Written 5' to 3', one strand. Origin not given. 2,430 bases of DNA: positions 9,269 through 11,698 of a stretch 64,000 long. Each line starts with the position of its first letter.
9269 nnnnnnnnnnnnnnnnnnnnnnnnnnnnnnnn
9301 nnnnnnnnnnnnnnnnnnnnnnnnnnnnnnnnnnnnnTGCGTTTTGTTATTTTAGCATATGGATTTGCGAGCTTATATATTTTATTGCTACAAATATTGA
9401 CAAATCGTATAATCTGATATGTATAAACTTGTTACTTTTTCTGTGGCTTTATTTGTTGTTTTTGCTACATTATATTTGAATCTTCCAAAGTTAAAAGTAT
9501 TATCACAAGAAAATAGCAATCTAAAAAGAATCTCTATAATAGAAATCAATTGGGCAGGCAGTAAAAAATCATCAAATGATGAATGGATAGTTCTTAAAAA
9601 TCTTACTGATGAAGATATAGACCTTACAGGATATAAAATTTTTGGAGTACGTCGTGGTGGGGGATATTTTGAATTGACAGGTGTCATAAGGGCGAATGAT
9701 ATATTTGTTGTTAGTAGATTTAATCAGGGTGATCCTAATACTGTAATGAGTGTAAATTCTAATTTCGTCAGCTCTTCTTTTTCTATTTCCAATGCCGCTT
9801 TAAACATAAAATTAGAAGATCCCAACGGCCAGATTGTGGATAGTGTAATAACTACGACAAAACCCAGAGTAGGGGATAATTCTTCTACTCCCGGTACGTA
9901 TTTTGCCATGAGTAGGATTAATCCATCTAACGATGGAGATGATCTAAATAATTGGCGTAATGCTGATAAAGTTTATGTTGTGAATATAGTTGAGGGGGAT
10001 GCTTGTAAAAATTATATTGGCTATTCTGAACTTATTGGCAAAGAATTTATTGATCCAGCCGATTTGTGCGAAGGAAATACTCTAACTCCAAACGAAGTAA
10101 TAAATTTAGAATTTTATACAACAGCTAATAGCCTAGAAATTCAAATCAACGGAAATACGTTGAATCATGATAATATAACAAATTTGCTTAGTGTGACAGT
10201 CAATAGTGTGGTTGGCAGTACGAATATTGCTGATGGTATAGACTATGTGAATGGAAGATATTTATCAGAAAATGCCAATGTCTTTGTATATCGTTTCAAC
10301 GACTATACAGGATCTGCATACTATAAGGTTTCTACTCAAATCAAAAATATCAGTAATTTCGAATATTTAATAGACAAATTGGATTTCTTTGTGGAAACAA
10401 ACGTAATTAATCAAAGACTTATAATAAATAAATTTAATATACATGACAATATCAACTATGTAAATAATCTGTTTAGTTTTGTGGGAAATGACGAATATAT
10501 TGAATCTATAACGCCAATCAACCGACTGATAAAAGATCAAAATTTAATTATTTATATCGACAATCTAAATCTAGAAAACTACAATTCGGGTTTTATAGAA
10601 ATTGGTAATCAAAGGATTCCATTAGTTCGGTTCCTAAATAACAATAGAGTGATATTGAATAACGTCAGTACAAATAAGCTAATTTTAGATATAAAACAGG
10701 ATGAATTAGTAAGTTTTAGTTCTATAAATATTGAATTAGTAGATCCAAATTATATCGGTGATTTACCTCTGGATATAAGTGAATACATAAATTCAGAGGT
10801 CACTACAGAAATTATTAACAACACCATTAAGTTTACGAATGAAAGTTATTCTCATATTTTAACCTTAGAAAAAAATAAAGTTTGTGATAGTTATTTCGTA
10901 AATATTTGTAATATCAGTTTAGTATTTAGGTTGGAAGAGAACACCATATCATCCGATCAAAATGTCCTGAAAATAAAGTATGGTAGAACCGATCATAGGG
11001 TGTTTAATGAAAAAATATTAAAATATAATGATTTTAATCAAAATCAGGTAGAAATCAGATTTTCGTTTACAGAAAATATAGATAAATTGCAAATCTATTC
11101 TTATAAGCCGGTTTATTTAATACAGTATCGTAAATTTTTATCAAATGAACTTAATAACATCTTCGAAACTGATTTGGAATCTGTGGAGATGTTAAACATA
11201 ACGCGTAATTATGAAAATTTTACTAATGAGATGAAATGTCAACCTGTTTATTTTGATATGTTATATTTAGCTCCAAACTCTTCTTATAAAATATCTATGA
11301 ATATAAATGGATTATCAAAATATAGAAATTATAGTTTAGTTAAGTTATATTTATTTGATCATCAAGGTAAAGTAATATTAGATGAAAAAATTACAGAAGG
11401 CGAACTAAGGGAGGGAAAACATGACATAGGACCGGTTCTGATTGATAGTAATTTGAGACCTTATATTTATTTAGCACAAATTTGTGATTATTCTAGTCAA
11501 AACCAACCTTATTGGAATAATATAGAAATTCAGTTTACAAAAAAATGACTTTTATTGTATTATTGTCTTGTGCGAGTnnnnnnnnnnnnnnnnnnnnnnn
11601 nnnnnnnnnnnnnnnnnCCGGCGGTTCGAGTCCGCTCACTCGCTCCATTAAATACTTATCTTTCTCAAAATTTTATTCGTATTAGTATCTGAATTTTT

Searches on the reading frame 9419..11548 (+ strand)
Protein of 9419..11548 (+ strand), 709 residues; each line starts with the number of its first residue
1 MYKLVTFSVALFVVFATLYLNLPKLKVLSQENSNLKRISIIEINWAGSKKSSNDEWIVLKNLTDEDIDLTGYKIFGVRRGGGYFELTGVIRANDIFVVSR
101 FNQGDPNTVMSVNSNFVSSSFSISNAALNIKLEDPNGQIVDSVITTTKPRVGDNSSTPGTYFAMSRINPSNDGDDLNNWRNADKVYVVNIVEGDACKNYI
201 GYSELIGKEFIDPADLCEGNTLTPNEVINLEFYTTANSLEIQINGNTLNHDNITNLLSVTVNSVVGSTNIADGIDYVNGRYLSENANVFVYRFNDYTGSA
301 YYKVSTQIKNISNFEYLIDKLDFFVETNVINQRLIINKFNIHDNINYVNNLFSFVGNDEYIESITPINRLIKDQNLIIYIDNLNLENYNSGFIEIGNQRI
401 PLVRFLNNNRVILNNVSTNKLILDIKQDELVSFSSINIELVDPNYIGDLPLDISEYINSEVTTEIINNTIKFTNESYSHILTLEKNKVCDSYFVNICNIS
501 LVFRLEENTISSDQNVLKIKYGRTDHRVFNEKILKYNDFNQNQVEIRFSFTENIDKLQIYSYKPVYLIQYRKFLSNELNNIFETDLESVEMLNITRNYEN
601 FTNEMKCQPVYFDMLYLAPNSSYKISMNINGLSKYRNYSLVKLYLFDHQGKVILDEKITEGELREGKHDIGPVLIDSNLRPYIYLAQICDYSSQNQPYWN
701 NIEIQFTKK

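Call 22: find_encoding_contigs(protein=window:9419-11548:+, flank=10000, max_places=10)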
Protein window:9419-11548:+ (709 aa): 5 contigs read that carry it; 2 places shown.
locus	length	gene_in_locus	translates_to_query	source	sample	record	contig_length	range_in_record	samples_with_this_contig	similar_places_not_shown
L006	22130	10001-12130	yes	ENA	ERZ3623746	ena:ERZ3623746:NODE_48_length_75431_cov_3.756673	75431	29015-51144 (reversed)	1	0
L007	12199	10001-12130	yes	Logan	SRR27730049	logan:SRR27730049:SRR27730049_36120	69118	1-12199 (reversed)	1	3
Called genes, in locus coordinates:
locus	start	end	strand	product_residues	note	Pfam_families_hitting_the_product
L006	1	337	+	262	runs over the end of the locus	PF20772:TACO1_YebC_N, PF01709:Transcrip_reg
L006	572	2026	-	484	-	PF00875:DNA_photolyase, PF03441:FAD_binding_7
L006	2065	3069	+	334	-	PF06723:MreB_Mbl, PF14450:FtsA (weak)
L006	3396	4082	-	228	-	PF00687:Ribosomal_L1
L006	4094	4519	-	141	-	PF03946:Ribosomal_L11_N, PF00298:Ribosomal_L11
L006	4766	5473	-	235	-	-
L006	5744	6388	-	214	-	PF00730:HhH-GPD, PF00633:HHH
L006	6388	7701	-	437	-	PF01336:tRNA_anti-codon, PF00152:tRNA-synt_2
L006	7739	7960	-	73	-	-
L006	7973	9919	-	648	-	PF05496:RuvB_N (weak), PF00004:AAA, PF07728:AAA_5 (weak), PF23902:AAA_lid_PRS2_C, PF17862:AAA_lid_3, PF01434:Peptidase_M41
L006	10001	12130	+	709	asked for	PF00932:LTD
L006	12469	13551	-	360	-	PF01170:UPF0020, PF05175:MTS (weak)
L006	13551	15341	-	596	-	PF07973:tRNA_SAD, PF00587:tRNA-synt_2b, PF03129:HGTP_anticodon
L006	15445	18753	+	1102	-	PF00873:ACR_tran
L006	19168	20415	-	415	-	PF12704:MacB_PCD, PF02687:FtsX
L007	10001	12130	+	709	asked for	PF00932:LTD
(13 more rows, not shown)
